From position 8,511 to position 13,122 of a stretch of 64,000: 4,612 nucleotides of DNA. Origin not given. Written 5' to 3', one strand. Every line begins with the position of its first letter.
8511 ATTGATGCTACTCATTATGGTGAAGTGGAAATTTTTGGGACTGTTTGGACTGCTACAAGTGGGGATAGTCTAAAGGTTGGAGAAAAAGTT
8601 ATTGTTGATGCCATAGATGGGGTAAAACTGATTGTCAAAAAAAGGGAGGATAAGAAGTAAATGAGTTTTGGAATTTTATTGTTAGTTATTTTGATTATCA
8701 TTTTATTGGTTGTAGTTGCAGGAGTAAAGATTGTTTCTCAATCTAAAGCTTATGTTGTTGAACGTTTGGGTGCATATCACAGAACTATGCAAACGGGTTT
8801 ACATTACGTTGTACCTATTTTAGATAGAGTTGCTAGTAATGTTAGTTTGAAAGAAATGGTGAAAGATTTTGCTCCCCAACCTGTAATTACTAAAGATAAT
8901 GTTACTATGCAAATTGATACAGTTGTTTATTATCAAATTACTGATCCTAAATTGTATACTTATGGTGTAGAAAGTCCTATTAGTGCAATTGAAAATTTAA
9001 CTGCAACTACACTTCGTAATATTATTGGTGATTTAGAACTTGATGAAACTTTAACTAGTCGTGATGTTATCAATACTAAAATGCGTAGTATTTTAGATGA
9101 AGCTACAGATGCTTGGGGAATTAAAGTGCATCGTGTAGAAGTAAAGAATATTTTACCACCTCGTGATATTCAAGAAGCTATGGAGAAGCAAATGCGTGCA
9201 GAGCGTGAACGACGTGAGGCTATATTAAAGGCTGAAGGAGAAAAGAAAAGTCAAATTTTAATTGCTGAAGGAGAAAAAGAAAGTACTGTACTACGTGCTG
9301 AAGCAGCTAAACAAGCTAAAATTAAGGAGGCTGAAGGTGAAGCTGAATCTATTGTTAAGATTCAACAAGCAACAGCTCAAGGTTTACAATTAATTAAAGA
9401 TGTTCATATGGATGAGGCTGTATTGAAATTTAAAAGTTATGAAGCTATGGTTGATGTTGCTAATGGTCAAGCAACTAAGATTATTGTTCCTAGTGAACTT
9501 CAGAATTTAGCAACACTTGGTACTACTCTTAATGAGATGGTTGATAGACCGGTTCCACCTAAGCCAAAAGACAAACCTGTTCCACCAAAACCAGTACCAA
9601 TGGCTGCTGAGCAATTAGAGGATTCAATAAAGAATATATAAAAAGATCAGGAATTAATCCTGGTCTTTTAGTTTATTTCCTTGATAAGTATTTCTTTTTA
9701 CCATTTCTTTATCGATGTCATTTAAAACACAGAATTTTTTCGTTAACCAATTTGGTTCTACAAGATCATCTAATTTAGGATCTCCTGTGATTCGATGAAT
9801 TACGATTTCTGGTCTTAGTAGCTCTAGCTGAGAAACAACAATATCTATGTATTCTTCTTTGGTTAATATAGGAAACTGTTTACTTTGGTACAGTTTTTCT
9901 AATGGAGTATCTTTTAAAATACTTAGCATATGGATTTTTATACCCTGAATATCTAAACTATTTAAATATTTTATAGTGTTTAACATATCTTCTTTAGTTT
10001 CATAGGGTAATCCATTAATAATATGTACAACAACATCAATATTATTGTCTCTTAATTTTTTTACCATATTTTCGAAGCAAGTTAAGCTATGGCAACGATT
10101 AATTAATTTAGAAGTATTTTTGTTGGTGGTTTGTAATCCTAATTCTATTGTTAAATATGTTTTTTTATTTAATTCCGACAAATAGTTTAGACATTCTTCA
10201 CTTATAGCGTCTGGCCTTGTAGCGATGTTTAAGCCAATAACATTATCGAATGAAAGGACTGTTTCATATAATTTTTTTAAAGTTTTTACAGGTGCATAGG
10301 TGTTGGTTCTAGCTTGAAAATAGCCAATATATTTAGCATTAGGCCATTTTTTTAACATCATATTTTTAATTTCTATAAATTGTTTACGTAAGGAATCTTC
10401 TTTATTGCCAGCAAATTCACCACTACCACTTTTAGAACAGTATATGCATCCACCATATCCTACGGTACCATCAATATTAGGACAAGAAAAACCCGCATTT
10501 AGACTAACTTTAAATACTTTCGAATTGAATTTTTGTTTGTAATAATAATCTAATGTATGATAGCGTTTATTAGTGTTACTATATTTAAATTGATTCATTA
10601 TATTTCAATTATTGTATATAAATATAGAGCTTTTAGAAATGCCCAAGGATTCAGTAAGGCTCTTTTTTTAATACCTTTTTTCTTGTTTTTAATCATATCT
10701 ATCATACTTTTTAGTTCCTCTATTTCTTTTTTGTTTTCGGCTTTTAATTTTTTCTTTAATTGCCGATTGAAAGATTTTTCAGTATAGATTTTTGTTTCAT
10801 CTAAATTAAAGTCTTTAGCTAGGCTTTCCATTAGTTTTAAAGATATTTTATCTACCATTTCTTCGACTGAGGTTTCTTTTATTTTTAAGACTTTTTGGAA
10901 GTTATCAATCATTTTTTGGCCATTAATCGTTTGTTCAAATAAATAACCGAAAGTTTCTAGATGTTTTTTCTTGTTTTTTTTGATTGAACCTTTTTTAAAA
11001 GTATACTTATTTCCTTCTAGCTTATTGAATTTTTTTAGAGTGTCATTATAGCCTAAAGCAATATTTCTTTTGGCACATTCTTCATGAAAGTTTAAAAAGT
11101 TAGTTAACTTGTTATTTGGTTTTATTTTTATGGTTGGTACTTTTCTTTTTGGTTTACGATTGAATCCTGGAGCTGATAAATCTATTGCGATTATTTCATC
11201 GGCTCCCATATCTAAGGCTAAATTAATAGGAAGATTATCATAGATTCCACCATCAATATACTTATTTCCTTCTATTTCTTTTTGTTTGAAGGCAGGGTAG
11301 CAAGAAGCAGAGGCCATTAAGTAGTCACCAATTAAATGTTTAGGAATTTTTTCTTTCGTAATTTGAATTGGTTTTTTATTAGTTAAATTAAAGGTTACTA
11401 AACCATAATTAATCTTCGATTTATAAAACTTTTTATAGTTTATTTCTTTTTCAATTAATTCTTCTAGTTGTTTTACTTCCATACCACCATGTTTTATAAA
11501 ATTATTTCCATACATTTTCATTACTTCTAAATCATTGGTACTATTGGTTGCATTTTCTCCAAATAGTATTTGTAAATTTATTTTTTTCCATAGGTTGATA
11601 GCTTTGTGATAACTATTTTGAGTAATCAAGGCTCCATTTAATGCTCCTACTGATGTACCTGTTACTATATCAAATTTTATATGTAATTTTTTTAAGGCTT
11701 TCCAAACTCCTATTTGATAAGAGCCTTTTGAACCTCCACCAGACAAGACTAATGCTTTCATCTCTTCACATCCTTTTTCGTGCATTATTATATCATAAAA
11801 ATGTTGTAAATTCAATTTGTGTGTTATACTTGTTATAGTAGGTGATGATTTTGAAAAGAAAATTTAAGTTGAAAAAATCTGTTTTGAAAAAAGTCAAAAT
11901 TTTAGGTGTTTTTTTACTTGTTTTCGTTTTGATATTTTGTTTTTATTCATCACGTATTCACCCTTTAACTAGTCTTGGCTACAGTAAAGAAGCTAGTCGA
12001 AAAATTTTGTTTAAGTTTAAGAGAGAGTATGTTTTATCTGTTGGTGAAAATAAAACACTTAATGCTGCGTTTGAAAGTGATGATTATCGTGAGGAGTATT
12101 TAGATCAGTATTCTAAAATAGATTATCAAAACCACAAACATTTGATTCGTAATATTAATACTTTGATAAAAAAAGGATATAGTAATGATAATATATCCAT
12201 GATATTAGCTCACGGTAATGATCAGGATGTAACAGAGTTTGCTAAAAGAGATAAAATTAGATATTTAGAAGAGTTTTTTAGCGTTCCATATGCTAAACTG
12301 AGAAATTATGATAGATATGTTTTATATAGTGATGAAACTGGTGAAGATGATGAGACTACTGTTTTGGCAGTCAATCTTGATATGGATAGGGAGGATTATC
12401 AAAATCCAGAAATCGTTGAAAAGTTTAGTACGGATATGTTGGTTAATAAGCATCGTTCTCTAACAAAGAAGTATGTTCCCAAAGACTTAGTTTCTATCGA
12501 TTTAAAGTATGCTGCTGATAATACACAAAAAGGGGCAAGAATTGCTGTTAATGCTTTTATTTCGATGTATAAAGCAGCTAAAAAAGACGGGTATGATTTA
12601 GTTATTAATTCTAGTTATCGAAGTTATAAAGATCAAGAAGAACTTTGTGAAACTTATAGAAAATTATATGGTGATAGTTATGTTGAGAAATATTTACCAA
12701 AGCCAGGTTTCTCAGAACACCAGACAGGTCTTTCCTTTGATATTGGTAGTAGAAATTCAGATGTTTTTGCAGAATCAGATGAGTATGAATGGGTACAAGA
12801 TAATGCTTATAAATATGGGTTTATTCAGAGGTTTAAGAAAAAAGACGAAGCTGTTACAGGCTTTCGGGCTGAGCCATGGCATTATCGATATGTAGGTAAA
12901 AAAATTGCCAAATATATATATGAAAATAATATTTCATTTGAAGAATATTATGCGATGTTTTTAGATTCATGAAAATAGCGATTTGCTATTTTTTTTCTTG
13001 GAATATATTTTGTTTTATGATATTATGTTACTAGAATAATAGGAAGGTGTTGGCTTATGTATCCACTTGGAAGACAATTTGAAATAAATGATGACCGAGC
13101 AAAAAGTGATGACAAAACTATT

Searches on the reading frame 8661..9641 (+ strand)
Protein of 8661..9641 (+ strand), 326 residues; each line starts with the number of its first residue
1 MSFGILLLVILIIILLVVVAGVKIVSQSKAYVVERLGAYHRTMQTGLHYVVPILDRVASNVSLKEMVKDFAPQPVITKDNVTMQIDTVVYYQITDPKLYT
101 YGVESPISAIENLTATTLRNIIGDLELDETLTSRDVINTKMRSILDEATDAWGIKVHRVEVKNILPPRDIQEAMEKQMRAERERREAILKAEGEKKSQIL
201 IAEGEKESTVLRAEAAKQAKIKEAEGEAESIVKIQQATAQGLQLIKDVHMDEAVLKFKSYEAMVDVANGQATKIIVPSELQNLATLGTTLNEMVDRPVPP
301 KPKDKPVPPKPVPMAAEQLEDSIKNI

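Call 11: search_protein_families(library=ncbifam, proteins=[window:8661-9641:+], max_evalue=0.00001)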
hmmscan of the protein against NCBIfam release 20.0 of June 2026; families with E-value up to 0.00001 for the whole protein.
window:8661-9641:+ (326 aa): 4 families
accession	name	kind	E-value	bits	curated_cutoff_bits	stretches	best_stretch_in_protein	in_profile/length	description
TIGR01933.1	hflK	equivalog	7.8e-37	127.1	159.4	1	23-248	2-229/261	FtsH protease activity modulator HflK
NF008181.0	PRK10930.1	equivalog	5.2e-21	74.9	660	1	8-243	83-320/419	FtsH protease activity modulator HflK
TIGR01932.1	hflC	equivalog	1.3e-16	60.3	134.4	2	6-134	4-143/318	protease modulator HflC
NF008259.0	PRK11029.1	equivalog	1.5e-11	43.9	427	1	138-234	187-283/334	protease modulator HflC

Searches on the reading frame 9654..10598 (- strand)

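Call 12: search_protein_families(library=ncbifam, proteins=[window:9654-10598:-], max_evalue=0.00001)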
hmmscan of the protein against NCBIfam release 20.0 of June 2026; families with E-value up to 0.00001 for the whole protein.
window:9654-10598:- (314 aa): 18 families
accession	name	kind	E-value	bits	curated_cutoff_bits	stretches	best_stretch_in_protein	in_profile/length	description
TIGR01212.1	TIGR01212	equivalog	3.7e-107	357.9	180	1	12-311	1-301/302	tRNA modification radical SAM protein MnmL/YtqA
TIGR01211.1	ELP3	subfamily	1.2e-15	57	350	1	118-273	190-345/522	tRNA uridine(34) 5-carboxymethylaminomethyl modification radical SAM/GNAT enzyme Elp3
TIGR04013.1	B12_SAM_MJ_1487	hypoth_equivalog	8.8e-15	54.4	251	1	127-238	247-358/382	TIGR04013 family B12-binding domain/radical SAM domain-containing protein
TIGR03994.1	rSAM_HemZ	equivalog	2e-12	47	321.4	1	51-239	98-290/401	coproporphyrinogen dehydrogenase HemZ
NF006065.0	PRK08207.2-4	equivalog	2e-12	46.9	922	1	92-240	228-381/484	coproporphyrinogen III oxidase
NF006060.0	PRK08207.1-3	equivalog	1.6e-11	43.7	653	1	105-253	225-373/477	coproporphyrinogen III oxidase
NF006064.0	PRK08207.2-2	equivalog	2.1e-11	43.5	504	1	51-242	158-355/465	coproporphyrinogen III oxidase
TIGR00538.1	hemN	equivalog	1.1e-10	41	324.95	1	95-225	109-240/454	oxygen-independent coproporphyrinogen III oxidase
NF006062.0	PRK08207.1-5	equivalog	2.1e-10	40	1007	1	98-251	217-370/476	coproporphyrinogen III oxidase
TIGR04107.1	rSAM_HutW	equivalog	5e-10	38.8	400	1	151-246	155-251/419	heme anaerobic degradation radical SAM methyltransferase ChuW/HutW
TIGR00539.1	hemN_rel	equivalog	5.1e-09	35.7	205.4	1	98-243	61-205/361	radical SAM family heme chaperone HemW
TIGR01210.1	TIGR01210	equivalog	8.4e-09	35.1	212.15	1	103-242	86-227/313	archaeosine biosynthesis radical SAM protein RaSEA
TIGR00089.1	TIGR00089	subfamily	6.4e-08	31.8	251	1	107-234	208-337/429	MiaB/RimO family radical SAM methylthiotransferase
TIGR01579.1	MiaB-like-C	equivalog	1e-07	31.6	357.05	1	105-235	206-338/416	tRNA (N(6)-L-threonylcarbamoyladenosine(37)-C(2))-methylthiotransferase MtaB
NF004567.0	PRK05904.1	equivalog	3.3e-07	29.8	355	1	65-236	32-203/353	coproporphyrinogen III oxidase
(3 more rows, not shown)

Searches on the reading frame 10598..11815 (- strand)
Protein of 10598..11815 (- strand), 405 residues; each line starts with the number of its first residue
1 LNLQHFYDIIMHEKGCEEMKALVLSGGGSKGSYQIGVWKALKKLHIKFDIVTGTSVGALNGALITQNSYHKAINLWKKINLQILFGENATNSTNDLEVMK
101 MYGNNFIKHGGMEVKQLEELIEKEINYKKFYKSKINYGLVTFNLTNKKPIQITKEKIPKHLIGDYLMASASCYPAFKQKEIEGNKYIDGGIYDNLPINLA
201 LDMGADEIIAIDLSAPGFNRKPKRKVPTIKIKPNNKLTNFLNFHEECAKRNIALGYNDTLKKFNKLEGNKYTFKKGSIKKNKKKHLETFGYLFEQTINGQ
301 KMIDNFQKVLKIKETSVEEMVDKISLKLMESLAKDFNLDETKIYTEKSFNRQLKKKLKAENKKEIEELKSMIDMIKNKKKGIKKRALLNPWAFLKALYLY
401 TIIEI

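Call 12: search_protein_families(library=ncbifam, proteins=[window:10598-11815:-], max_evalue=0.00001)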
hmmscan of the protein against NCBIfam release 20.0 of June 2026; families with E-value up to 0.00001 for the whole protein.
window:10598-11815:- (405 aa): 4 families
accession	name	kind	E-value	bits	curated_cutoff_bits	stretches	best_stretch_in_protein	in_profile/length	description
NF007623.0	PRK10279.1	equivalog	4.9e-15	55.5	272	1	22-214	8-181/301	patatin-like phospholipase RssA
NF041079.1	CBASS_lipase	equivalog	8.7e-12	44.9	200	1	20-201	2-185/317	CBASS cGAMP-activated phospholipase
NF043045.1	T4SS_VpdC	equivalog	1.7e-11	42.9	1000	0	8-61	295-347/880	Dot/Icm T4SS effector VpdC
NF053870.1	DS2_1_antiphage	equivalog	8.2e-10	38.5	400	1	21-200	2-183/299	anti-phage phospholipase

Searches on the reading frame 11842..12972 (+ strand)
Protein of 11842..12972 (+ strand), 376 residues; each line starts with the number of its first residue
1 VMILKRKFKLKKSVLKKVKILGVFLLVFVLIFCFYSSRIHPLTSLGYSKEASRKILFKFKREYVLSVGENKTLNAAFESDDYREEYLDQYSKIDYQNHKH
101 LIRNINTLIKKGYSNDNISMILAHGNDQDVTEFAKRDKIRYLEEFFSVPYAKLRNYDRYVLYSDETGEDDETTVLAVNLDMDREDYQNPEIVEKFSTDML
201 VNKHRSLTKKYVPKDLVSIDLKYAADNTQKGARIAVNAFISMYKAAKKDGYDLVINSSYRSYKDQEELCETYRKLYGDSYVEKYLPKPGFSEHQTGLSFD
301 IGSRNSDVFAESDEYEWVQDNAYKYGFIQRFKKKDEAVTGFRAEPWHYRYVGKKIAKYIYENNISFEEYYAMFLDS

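Call 12: search_protein_families(library=ncbifam, proteins=[window:11842-12972:+], max_evalue=0.00001)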
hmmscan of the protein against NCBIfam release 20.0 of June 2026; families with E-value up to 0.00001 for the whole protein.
window:11842-12972:+ (376 aa): 5 families
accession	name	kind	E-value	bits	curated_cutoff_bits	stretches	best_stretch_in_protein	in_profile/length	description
NF041194.1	LD_carboxy_LdcB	exception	1.9e-33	116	275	1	216-372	17-175/180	LD-carboxypeptidase LdcB/DacB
NF000380.1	vanXY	equivalog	6e-29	100.8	250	1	200-371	4-177/179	D,D-carboxypeptidase/D,D-dipeptidase VanXY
NF000472.1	vanY_AFMPt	exception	2.8e-26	92.4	425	1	233-371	101-230/283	VanY-A/VanY-F/VanY-M family D-Ala-D-Ala carboxypeptidase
NF000473.1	vanY_BG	exception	5.4e-25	88.3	400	1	199-370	102-271/274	VanY-B/VanY-G family D-Ala-D-Ala carboxypeptidase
NF000149.1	vanXY_G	exception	3.1e-23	82.2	500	1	199-371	18-191/254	D-Ala-D-Ala dipeptidase/D-Ala-D-Ala carboxypeptidase VanXY-G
